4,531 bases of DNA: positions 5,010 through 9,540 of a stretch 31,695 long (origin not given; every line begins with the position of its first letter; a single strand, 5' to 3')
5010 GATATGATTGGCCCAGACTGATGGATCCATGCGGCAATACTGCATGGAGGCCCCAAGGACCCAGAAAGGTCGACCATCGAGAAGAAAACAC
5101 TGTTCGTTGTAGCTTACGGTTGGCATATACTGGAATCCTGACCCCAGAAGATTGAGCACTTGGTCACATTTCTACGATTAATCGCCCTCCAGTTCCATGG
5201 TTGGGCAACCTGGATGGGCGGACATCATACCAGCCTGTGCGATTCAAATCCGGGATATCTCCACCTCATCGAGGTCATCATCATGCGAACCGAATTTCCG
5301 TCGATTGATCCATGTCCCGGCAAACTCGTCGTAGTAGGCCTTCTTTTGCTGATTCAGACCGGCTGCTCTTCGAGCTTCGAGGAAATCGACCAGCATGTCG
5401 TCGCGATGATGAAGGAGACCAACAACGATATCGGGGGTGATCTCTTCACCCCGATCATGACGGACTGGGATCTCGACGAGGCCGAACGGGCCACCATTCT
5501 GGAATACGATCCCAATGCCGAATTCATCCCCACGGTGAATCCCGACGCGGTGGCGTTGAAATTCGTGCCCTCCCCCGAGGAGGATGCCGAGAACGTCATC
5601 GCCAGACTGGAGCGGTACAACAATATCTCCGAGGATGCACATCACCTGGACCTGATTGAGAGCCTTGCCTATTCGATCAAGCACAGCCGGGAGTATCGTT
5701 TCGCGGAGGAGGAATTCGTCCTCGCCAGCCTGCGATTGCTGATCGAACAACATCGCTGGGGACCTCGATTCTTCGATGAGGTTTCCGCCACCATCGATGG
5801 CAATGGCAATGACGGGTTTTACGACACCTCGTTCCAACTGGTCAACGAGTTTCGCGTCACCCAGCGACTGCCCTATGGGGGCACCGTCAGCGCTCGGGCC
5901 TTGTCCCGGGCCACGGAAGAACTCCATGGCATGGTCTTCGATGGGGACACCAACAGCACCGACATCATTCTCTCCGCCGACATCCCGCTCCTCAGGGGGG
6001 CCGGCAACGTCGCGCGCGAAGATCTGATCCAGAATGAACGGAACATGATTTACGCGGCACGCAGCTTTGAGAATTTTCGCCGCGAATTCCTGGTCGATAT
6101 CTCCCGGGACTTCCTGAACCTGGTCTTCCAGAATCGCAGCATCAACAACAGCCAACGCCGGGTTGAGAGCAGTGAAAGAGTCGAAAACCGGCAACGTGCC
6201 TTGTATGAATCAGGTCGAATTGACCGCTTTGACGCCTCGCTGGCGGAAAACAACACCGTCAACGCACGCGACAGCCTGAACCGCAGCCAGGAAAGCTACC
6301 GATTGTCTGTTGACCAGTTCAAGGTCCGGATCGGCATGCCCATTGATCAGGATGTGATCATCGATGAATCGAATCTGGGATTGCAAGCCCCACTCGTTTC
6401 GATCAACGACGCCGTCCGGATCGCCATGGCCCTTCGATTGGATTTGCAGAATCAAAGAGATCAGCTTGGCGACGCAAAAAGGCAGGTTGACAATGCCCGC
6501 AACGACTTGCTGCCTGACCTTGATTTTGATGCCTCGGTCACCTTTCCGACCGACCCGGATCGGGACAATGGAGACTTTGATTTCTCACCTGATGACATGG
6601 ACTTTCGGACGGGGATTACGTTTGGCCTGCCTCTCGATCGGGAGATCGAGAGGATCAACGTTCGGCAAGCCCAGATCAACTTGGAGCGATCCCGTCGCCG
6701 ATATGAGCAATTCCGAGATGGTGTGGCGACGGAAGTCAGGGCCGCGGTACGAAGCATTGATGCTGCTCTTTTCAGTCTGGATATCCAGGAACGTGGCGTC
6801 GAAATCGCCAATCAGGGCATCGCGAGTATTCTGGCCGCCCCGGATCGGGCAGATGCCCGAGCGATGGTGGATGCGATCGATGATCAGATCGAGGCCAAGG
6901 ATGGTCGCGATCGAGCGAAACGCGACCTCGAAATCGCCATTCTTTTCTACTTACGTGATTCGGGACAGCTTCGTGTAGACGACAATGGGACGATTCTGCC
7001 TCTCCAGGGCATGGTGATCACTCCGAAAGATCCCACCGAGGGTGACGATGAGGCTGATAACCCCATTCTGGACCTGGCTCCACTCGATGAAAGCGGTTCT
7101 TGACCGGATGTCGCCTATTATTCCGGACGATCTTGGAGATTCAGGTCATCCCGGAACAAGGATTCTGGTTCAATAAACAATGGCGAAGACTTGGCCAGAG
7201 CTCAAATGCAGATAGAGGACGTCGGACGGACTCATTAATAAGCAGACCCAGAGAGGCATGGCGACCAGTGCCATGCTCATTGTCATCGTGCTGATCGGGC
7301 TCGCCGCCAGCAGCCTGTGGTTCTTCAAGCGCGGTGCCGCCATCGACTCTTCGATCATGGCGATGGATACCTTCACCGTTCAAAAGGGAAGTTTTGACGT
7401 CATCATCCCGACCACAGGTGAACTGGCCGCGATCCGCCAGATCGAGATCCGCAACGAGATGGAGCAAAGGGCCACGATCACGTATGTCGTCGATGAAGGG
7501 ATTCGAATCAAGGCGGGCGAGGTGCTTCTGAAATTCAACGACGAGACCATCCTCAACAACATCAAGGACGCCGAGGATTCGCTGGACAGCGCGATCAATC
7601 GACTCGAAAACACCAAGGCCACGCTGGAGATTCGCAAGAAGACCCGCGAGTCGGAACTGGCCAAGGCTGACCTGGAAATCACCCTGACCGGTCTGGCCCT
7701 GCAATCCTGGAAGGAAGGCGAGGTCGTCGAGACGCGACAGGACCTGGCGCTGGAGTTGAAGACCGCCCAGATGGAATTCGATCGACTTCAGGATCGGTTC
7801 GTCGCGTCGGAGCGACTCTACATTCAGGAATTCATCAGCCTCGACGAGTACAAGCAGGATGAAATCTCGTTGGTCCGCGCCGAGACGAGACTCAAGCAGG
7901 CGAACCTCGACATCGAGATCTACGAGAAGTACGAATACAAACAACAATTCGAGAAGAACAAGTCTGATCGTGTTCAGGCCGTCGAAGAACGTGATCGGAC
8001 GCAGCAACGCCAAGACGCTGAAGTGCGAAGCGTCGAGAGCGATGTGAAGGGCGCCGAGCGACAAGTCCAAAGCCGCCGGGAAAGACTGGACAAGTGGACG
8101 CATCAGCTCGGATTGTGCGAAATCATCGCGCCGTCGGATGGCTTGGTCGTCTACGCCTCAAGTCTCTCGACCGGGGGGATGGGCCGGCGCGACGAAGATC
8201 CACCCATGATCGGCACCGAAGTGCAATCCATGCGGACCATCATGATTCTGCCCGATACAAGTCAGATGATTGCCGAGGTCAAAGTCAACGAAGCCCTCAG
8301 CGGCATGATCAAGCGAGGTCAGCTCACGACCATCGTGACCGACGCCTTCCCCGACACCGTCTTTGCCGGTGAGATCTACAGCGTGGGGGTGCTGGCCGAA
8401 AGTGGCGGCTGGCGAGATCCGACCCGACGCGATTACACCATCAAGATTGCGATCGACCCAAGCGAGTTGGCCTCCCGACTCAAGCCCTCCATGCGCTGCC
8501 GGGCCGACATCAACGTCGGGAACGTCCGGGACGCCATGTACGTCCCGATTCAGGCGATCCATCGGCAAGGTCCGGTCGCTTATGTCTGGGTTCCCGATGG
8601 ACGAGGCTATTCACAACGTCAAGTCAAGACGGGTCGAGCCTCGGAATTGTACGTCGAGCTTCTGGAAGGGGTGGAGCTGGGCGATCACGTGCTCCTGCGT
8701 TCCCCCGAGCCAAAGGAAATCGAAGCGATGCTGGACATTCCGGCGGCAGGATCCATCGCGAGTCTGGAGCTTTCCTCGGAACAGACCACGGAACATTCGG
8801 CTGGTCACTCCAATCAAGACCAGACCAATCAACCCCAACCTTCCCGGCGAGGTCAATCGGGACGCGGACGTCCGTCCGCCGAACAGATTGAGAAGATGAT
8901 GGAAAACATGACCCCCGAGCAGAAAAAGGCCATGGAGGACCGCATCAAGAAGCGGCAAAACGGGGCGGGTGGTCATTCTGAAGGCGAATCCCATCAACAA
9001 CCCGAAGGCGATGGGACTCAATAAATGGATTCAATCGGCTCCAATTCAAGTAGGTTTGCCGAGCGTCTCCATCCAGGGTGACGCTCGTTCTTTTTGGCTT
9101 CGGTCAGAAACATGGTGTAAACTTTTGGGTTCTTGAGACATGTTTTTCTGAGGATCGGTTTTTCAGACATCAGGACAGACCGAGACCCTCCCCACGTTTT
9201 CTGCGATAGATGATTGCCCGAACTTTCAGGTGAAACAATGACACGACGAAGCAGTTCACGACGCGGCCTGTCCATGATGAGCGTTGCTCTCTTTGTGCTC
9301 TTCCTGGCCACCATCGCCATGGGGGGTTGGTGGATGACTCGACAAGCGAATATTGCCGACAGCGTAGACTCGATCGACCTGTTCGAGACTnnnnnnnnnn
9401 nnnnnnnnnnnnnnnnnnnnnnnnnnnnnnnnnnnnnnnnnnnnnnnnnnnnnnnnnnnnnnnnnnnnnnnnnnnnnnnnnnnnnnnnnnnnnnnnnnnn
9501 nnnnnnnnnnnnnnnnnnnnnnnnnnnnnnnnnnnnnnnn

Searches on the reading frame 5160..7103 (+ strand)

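Call 6: search_protein_families(library=pfam, proteins=[window:5160-7103:+], max_evalue=0.01)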
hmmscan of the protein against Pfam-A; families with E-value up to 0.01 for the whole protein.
window:5160-7103:+ (647 aa): 2 families
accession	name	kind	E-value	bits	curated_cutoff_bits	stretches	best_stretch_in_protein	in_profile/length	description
PF02321.23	OEP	-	1e-24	87.9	22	2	416-594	2-179/187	Outer membrane efflux protein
PF12352.13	V-SNARE_C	-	0.0059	17.3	27.1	0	415-450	17-52/66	Snare region anchored in the vesicle membrane C-terminus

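Call 7: search_protein_families(library=ncbifam, proteins=[window:5160-7103:+], max_evalue=1)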
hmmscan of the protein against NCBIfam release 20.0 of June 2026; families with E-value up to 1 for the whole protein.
window:5160-7103:+ (647 aa): 4 families
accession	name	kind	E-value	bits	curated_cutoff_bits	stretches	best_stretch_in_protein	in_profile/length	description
TIGR01844.1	type_I_sec_TolC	subfamily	8e-15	54.7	225.15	1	298-608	100-404/414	TolC family outer membrane protein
NF007002.0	PRK09465.1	equivalog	1.1e-09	37.4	495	2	365-574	190-393/460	outer membrane channel protein TolC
TIGR01845.1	outer_NodT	subfamily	1.3e-05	24.2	210.05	1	311-460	168-317/460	efflux transporter outer membrane subunit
NF052390.1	efflux_OMP_AbuO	equivalog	0.0012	17.7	700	1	294-399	333-438/447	multidrug efflux outer membrane protein AbuO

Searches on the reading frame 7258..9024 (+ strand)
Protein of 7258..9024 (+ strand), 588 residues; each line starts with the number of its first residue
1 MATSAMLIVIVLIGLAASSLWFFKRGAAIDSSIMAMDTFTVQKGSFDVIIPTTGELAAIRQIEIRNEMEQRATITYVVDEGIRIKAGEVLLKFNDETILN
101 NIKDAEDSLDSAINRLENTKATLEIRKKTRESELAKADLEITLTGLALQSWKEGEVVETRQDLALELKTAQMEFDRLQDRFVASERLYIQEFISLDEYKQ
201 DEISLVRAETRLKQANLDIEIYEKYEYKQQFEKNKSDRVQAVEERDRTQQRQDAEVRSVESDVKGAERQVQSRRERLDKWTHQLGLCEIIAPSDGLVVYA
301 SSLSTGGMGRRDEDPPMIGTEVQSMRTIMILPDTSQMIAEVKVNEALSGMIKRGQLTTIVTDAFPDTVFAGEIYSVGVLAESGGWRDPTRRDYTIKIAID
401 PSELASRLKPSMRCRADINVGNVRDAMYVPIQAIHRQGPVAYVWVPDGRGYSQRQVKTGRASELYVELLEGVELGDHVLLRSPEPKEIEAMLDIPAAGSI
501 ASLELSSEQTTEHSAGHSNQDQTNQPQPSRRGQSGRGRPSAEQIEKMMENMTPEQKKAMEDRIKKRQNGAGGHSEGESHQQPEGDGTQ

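Call 6: search_protein_families(library=pfam, proteins=[window:7258-9024:+], max_evalue=0.01)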
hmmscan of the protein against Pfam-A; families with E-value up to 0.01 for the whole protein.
window:7258-9024:+ (588 aa): 3 families
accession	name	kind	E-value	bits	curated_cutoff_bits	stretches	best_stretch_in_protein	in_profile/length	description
PF16576.10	HlyD_D23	-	0.00041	20.1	30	1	317-377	125-185/214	Barrel-sandwich domain of CusB or HlyD membrane-fusion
PF12700.13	HlyD_2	-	0.00095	18.4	25.1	1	36-130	40-131/416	HlyD family secretion protein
PF13437.12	HlyD_3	-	0.0032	18.6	22.2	1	322-400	21-94/106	HlyD family secretion protein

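Call 7: search_protein_families(library=ncbifam, proteins=[window:7258-9024:+], max_evalue=1)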
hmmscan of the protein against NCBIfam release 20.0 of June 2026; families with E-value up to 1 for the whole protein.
window:7258-9024:+ (588 aa): 10 families
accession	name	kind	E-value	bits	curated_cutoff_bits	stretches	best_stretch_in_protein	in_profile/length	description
TIGR01730.1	RND_mfp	subfamily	8.5e-25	87.4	94.9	2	254-480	102-307/322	efflux RND transporter periplasmic adaptor subunit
TIGR00999.1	8a0102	subfamily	2.4e-18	66.2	319.3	3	228-479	40-263/271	CzcB/NccB family metal efflux transporter periplasmic adaptor subunit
NF008606.0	PRK11578.1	equivalog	5.5e-15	55.4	342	2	233-485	132-367/371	macrolide transporter subunit MacA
TIGR01843.1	type_I_hlyD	subfamily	1.1e-13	51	208.65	1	46-422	27-400/422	HlyD family type I secretion periplasmic adaptor subunit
TIGR02971.1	heterocyst_DevB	subfamily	3.5e-09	36.5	129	1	75-379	30-281/327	ABC exporter membrane fusion protein, DevB family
TIGR00998.1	8a0101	subfamily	7e-08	31.8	390.8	1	76-377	56-282/334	EmrA/EmrK family multidrug efflux transporter periplasmic adaptor subunit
NF007132.1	PRK09578.1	equivalog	4.3e-07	29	512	2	28-114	32-117/396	MexX/AxyX family multidrug efflux RND transporter periplasmic adaptor subunit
NF007785.0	PRK10476.1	equivalog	2.4e-06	26.6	376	1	167-378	88-286/347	multidrug transporter subunit MdtN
NF033138.2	RND-peri-MexC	equivalog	0.00018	20.8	625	1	239-482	133-359/375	MexC family multidrug efflux RND transporter periplasmic adaptor subunit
NF002939.0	PRK03598.1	equivalog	0.00053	19.2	393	2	59-137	42-113/332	secretion protein HlyD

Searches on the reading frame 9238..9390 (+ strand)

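Call 50: search_protein_families(library=pfam, proteins=[window:9238-9390:+], max_evalue=10)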
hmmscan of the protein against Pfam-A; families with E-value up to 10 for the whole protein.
window:9238-9390:+ (51 aa): 1 family
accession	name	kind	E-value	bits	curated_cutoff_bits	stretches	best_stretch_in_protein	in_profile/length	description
PF20554.3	DUF6766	-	0.012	15.4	27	1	4-48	3-47/221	Domain of unknown function (DUF6766)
